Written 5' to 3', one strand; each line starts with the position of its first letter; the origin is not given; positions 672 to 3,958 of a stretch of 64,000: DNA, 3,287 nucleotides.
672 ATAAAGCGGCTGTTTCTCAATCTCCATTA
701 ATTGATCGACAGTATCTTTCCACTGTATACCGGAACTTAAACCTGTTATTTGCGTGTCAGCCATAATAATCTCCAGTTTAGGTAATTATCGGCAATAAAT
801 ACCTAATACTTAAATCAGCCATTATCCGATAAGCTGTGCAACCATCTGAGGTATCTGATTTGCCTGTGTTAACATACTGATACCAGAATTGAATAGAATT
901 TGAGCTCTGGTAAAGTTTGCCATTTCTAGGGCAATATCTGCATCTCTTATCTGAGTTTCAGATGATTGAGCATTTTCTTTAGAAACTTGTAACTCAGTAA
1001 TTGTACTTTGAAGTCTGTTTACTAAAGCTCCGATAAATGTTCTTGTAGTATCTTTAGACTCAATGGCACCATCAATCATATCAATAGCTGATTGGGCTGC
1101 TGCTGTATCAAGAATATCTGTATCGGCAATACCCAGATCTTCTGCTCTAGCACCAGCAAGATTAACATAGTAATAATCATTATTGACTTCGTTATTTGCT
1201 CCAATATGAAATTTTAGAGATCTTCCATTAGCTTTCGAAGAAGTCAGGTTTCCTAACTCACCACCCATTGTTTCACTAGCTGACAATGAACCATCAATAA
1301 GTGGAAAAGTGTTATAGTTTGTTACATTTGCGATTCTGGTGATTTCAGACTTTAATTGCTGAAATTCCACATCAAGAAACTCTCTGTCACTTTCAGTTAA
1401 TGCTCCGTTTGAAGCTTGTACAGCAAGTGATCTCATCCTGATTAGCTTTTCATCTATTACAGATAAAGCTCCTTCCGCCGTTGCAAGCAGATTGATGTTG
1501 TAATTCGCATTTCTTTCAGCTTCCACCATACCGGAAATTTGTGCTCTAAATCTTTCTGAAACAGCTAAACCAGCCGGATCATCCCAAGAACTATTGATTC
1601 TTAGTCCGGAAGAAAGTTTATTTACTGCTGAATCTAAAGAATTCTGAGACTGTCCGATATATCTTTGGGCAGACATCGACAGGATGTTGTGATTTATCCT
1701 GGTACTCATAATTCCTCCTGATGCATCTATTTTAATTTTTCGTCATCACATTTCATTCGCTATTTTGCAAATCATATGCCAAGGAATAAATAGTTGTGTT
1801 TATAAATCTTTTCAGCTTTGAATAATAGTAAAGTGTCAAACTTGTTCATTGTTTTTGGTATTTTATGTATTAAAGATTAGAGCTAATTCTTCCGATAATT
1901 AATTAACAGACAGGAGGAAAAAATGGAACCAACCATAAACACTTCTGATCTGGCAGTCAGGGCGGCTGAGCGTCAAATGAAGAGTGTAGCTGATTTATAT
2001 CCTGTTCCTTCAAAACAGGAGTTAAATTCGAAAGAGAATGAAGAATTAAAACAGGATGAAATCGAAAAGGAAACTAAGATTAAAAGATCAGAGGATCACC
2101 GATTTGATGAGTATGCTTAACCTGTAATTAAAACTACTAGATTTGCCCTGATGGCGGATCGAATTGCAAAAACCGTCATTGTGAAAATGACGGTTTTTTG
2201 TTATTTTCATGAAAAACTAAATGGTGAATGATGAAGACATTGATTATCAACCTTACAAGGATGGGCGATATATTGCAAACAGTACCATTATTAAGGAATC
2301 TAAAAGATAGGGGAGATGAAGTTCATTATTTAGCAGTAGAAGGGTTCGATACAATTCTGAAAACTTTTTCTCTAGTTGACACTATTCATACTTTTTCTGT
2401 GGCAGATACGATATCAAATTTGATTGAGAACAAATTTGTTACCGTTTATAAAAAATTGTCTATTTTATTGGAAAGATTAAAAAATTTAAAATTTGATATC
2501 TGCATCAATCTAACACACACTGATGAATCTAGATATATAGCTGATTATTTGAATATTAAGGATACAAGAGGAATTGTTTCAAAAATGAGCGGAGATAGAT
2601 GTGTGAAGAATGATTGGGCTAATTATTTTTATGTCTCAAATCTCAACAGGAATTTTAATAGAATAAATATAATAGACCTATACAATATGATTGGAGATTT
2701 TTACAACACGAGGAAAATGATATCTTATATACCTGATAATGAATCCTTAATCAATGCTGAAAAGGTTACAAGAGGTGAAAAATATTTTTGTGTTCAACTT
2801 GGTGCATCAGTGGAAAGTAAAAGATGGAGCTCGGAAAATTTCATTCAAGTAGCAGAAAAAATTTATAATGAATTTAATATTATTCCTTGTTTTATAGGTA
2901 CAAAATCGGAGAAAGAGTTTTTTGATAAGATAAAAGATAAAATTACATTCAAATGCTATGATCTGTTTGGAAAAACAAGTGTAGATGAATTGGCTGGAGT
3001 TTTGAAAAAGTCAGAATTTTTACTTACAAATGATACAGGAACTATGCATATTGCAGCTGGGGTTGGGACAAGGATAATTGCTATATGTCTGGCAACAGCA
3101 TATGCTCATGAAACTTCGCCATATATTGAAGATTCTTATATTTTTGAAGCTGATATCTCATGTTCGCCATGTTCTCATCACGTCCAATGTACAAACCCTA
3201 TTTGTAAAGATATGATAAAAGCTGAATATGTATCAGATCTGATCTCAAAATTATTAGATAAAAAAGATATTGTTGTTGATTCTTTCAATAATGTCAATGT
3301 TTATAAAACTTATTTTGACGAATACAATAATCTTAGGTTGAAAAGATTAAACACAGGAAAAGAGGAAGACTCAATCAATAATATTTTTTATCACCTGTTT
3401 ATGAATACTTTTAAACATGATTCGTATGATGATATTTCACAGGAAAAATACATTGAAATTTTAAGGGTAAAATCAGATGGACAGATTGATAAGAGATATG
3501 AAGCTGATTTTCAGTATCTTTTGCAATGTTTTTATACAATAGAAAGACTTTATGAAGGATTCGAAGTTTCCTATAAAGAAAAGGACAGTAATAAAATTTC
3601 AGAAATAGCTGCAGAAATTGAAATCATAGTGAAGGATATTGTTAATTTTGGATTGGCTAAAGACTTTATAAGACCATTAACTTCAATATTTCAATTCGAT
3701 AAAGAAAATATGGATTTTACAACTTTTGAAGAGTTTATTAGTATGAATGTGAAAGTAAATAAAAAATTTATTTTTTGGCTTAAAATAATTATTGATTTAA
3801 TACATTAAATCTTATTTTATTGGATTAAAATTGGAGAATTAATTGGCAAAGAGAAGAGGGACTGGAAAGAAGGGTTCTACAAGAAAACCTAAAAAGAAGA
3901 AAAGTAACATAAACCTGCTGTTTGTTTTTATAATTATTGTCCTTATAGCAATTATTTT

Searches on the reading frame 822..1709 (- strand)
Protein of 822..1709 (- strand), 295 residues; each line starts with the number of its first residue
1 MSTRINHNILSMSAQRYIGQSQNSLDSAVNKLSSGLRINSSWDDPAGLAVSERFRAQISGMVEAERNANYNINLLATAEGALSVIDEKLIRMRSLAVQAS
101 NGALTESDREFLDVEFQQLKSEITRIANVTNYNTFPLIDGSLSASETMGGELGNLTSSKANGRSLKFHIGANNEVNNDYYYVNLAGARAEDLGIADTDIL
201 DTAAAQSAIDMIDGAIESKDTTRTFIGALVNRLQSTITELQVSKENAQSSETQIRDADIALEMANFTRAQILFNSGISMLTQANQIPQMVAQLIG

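Call 13: search_protein_families(library=ncbifam, proteins=[window:822-1709:-], max_evalue=0.00001)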
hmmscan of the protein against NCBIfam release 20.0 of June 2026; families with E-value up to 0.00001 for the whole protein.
window:822-1709:- (295 aa): 25 families
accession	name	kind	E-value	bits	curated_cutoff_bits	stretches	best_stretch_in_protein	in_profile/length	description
NF009448.0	PRK12806.1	equivalog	1.4e-65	222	531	2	1-173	1-173/475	flagellin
NF009444.0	PRK12802.1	equivalog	5.6e-64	216.4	332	1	2-294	2-281/282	flagellin domain-containing protein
NF006467.0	PRK08869.1-2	subfamily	5e-61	207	443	2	1-144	1-144/400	flagellin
NF009449.0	PRK12807.1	subfamily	1.5e-59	201.9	347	1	4-294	2-286/287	flagellin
NF005294.0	PRK06819.1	subfamily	3.9e-58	197.8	387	2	1-140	1-140/376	FliC/FljB family flagellin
NF006466.0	PRK08869.1-1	subfamily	1.9e-52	179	426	2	1-144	1-144/377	flagellin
NF006468.0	PRK08869.1-3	subfamily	2.7e-52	178.1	436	2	2-154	2-155/378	polar flagellin E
NF009450.0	PRK12808.1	equivalog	7.4e-52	177.5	476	2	4-140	2-138/476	flagellin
NF009446.0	PRK12804.1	subfamily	2e-51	175.3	352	1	4-294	2-300/301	flagellin Hag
NF005953.0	PRK08026.1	subfamily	4.8e-51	174.9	619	2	1-134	1-134/548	FliC/FljB family flagellin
NF006470.0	PRK08869.1-5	equivalog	7.3e-49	167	423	2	5-144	4-143/388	flagellin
NF038071.1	lat_flg_LafA_2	exception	2.2e-48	165.1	365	1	1-294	1-283/284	lateral flagellin LafA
NF006469.0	PRK08869.1-4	equivalog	1.6e-47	162.7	627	2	1-154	1-155/377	flagellin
NF009447.0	PRK12805.1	equivalog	2.3e-46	158.6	404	1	4-294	2-285/287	FliC/FljB family flagellin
NF009445.0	PRK12803.1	equivalog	1.2e-40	139.8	450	2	5-153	3-152/335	flagellin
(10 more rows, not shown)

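Call 36: list_cluster_members(proteins=[window:822-1709:-, window:61292-63130:-, window:42046-43248:+, window:37101-38885:-])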
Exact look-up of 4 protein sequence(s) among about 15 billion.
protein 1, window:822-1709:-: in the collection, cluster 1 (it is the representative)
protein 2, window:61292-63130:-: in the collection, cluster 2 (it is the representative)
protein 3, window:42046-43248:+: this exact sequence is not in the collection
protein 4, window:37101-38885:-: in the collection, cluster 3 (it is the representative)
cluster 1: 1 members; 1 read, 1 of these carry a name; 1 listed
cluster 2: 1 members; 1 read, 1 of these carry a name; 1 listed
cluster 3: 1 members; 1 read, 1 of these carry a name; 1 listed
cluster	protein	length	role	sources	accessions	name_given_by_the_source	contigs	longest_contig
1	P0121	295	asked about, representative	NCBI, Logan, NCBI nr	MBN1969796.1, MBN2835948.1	MAG: flagellin [Candidatus Delongbacteria bacterium] | flagellin [Candidatus Delongbacteria bacterium]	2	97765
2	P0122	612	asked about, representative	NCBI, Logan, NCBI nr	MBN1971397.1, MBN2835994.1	MAG: radical SAM protein [Candidatus Delongbacteria bacterium] | radical SAM protein [Candidatus Delongbacteria bacterium]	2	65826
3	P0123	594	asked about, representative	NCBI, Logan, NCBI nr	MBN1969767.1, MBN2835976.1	MAG: hypothetical protein JXR48_13525 [Candidatus Delongbacteria bacterium] | hypothetical protein [Candidatus Delongbacteria bacterium]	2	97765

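Call 41: find_encoding_contigs(protein=window:822-1709:-, flank=10000, max_places=4)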
Protein window:822-1709:- (295 aa): 3 contigs read that carry it; 3 places shown.
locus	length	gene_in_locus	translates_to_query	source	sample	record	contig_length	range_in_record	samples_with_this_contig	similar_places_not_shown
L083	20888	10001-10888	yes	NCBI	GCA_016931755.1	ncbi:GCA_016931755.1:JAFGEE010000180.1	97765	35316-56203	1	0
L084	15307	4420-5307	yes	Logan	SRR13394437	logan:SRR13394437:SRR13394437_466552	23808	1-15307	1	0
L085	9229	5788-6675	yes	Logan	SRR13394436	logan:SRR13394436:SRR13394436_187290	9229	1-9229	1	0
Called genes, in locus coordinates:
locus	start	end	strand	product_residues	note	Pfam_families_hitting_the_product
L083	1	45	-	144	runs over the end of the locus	PF02566:OsmC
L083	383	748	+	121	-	PF07883:Cupin_2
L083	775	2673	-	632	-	PF00376:MerR (faint), PF13411:MerR_1 (faint)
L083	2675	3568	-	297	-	-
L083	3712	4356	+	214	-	PF01965:DJ-1_PfpI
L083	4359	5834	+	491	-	PF18962:Por_Secre_tail (weak)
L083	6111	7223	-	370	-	PF13439:Glyco_transf_4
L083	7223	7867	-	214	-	-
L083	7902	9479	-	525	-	PF01075:Glyco_transf_9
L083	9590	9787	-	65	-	-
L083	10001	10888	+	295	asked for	PF00669:Flagellin_N, PF00700:Flagellin_C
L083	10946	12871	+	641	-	PF02465:FliD_N, PF07195:FliD_C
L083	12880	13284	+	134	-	PF02561:FliS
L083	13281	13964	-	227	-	-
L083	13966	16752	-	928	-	PF12419:DUF3670, PF00176:SNF2-rel_dom, PF00270:DEAD, PF04851:ResIII, PF00271:Helicase_C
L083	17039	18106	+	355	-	PF04143:Sulf_transp (weak)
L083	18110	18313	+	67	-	PF01206:TusA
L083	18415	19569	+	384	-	PF00266:Aminotran_5, PF00155:Aminotran_1_2 (weak), PF01041:DegT_DnrJ_EryC1 (faint), PF01212:Beta_elim_lyase (faint), PF01053:Cys_Met_Meta_PP (faint)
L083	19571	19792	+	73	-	PF11823:Se_S_carrier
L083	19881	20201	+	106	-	PF02699:YajC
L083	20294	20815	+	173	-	PF01327:Pep_deformylase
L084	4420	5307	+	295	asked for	PF00669:Flagellin_N, PF00700:Flagellin_C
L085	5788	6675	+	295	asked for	PF00669:Flagellin_N, PF00700:Flagellin_C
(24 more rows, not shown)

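Call 43: search_protein_families(library=ncbifam, proteins=[L083:17039-18106:+, L083:18110-18313:+, L083:18415-19569:+, L083:19571-19792:+, L083:13281-13964:-], max_evalue=0.00001)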
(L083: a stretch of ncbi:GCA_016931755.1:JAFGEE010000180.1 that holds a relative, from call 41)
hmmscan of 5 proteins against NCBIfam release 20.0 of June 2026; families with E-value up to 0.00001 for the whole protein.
L083:17039-18106:+ (355 aa): 2 families
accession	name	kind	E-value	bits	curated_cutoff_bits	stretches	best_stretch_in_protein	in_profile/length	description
TIGR04112.1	seleno_YedE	equivalog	1.2e-153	511.2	200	1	11-346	2-336/337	YedE family putative selenium transporter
NF052577.1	ThSTportTsuASprch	equivalog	1.4e-08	34.5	400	1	195-299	2-104/330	thiosulfate transporter TsuA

L083:18110-18313:+ (67 aa): 1 family
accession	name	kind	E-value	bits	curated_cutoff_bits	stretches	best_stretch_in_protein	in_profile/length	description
TIGR03527.1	selenium_YedF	equivalog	5.6e-12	45.9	110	1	4-64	1-63/194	sulfurtransferase-like selenium metabolism protein YedF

L083:18415-19569:+ (384 aa): 19 families
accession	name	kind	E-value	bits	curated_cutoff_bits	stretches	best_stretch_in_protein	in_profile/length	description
TIGR01977.1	am_tr_V_EF2568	hypoth_equivalog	6.9e-123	410.4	377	1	5-379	2-376/376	cysteine desulfurase family protein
NF040779.1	Sec_lyase_SclA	exception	3.4e-98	329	525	1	5-380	2-377/378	selenocysteine lyase SclA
TIGR01979.1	sufS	subfamily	1.1e-69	235.3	475.1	1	3-380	19-399/403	SufS family cysteine desulfurase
NF041166.1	f2_encap_cargo1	exception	4.8e-57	194.4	800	1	4-378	247-622/623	family 2A encapsulin nanocompartment cargo protein cysteine desulfurase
NF006791.0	PRK09295.1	equivalog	1.6e-46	159.2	661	1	4-379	25-401/406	cysteine desulfurase SufS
NF008126.0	PRK10874.1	equivalog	1.5e-41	142.9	607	1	3-379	20-395/401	cysteine desulfurase CsdA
TIGR03392.1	FeS_syn_CsdA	equivalog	3.1e-41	141.9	493.6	1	2-379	16-392/398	cysteine desulfurase CsdA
TIGR03235.1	DNA_S_dndA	equivalog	2.1e-36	125.9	480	1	5-330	1-316/353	cysteine desulfurase DndA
TIGR01976.1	am_tr_V_VC1184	hypoth_equivalog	1e-34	120.5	352.35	1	3-376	19-401/401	cysteine desulfurase-like protein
TIGR03402.1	FeS_nifS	equivalog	7.5e-33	113.8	530.75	1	5-382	2-372/379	cysteine desulfurase NifS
NF010611.0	PRK14012.1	equivalog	1.1e-32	113.5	548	1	4-381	7-380/406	IscS subfamily cysteine desulfurase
TIGR02006.1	IscS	equivalog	5e-32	111.4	643.2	1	3-381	4-376/402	IscS subfamily cysteine desulfurase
NF002806.0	PRK02948.1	subfamily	2.3e-24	86.1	304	1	4-297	2-280/381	IscS subfamily cysteine desulfurase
TIGR03403.1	nifS_epsilon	equivalog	1.1e-20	73.8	587.7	1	4-297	1-281/382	NifS family cysteine desulfurase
TIGR04343.1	egtE_PLP_lyase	equivalog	3.4e-16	59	400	1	53-277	60-273/370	ergothioneine biosynthesis PLP-dependent enzyme EgtE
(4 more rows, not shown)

L083:19571-19792:+ (73 aa): 0 families

L083:13281-13964:- (227 aa): 0 families

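Call 44: find_homologous_proteins(query=L083:20294-20815:+, max_evalue=1e-60)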
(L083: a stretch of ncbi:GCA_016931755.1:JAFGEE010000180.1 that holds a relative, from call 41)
Query L083:20294-20815:+ (173 aa): 8 proteins with E <= 1e-60 among 8000 candidates.
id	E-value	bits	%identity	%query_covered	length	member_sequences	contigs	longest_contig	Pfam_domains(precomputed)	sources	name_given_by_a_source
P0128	1.6e-108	378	100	100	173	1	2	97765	PF01327.27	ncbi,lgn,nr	ncbi:MAG: peptide deformylase [Candidatus Delongbacteria bacterium]|nr:peptide deformylase [Candidat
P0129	7.8e-75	268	71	99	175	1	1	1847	PF01327.27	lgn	-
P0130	7.7e-72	259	67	99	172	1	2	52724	PF01327.27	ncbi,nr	ncbi:MAG: peptide deformylase [Candidatus Cloacimonadota bacterium]|nr:MAG: peptide deformylase [Can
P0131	2.7e-67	244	64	100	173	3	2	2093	PF01327.27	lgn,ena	-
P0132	6.2e-67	243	62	100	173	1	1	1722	PF01327.27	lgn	-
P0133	7.4e-67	242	64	100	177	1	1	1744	PF01327.27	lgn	-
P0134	8.7e-64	232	62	99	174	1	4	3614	PF01327.27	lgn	-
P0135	1.7e-61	225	60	98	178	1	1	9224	PF01327.27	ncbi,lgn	-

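Call 45: find_encoding_contigs(protein=P0128, flank=10000, max_places=3)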
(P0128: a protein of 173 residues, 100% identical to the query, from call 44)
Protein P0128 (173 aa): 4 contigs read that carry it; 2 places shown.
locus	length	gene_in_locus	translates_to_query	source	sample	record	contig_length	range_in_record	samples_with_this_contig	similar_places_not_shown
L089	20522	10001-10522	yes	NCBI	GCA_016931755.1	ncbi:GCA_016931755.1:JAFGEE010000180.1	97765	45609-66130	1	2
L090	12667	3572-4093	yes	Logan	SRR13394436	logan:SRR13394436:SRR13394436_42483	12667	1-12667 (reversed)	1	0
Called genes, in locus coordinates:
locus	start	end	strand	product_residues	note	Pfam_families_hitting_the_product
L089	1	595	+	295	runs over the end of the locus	PF00669:Flagellin_N, PF00700:Flagellin_C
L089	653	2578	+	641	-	PF02465:FliD_N, PF07195:FliD_C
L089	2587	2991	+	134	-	PF02561:FliS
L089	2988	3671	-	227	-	-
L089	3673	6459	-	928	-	PF12419:DUF3670, PF00176:SNF2-rel_dom, PF00270:DEAD, PF04851:ResIII, PF00271:Helicase_C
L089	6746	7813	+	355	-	PF04143:Sulf_transp (weak)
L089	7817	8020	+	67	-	PF01206:TusA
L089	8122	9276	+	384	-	PF00266:Aminotran_5, PF00155:Aminotran_1_2 (weak), PF01041:DegT_DnrJ_EryC1 (faint), PF01212:Beta_elim_lyase (faint), PF01053:Cys_Met_Meta_PP (faint)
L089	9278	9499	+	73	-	PF11823:Se_S_carrier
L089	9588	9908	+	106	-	PF02699:YajC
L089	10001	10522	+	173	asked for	PF01327:Pep_deformylase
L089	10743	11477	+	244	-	PF01569:PAP2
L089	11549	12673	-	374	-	PF02518:HATPase_c, PF14501:HATPase_c_5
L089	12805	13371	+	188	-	PF04279:IspA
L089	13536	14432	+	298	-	PF01515:PTA_PTB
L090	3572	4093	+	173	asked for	PF01327:Pep_deformylase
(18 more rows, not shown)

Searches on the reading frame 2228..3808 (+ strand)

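Call 13: search_protein_families(library=ncbifam, proteins=[window:2228-3808:+], max_evalue=0.00001)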
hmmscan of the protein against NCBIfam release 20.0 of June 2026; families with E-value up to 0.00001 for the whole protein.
window:2228-3808:+ (526 aa): 6 families
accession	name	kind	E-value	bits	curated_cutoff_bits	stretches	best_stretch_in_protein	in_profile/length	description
TIGR02193.1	heptsyl_trn_I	equivalog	1e-19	70.9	185.3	1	4-292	2-286/320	lipopolysaccharide heptosyltransferase I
TIGR02195.1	heptsyl_trn_II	equivalog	1e-16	61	134.6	1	196-335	187-330/339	lipopolysaccharide heptosyltransferase II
NF007742.0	PRK10422.1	equivalog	1.4e-14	53.7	467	1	3-346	7-346/352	lipopolysaccharide core heptosyltransferase RfaQ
TIGR02201.1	heptsyl_trn_III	equivalog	5.6e-11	42.1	170.2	1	4-306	2-304/344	putative lipopolysaccharide heptosyltransferase III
NF008204.0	PRK10964.1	equivalog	5.4e-08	32.3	437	1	2-285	1-277/322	lipopolysaccharide heptosyltransferase RfaC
NF008162.0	PRK10916.1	equivalog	9.1e-07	28.4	569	1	196-286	193-286/348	ADP-heptose--LPS heptosyltransferase RfaF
